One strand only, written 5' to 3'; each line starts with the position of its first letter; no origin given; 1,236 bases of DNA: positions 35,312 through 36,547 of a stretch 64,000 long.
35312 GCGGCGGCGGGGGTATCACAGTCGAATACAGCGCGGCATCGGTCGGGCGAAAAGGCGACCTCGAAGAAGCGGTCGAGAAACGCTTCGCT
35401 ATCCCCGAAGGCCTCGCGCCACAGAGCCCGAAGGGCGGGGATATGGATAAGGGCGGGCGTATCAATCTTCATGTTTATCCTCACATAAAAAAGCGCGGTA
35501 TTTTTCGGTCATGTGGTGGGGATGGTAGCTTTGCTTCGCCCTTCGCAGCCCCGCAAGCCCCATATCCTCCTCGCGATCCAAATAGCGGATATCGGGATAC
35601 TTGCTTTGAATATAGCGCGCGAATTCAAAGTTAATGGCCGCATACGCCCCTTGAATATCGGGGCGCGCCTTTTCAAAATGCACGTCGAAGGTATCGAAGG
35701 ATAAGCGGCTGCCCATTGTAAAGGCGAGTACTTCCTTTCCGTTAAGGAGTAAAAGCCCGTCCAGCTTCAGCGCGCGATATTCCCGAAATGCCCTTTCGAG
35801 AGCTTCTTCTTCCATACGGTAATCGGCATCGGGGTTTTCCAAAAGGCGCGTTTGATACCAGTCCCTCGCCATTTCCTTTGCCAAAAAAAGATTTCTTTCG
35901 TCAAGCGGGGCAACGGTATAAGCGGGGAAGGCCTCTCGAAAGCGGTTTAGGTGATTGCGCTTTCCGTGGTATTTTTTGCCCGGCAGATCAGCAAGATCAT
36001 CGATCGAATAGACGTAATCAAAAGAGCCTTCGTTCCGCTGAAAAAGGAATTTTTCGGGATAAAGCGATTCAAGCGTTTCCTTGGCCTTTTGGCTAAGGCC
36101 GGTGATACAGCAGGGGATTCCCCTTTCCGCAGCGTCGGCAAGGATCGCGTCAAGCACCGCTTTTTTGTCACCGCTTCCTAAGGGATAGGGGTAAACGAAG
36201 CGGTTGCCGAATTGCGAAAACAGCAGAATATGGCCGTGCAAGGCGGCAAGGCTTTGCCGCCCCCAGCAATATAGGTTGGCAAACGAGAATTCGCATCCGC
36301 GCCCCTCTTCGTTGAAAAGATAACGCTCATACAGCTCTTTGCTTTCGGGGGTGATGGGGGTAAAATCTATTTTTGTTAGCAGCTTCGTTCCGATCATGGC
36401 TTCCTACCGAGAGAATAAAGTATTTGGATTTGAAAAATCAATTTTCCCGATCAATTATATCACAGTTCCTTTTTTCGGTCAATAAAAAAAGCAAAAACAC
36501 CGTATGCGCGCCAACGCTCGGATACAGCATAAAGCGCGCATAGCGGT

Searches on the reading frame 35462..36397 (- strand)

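Call 33: search_protein_families(library=pfam, proteins=[window:35462-36397:-], max_evalue=0.000001)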
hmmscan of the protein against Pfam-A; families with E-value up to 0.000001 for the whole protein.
window:35462-36397:- (311 aa): 1 family
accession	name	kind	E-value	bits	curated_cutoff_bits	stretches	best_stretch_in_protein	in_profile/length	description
PF09924.15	LPG_synthase_C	-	5.4e-49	167.3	27.5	1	33-303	7-298/298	Phosphatidylglycerol lysyltransferase, C-terminal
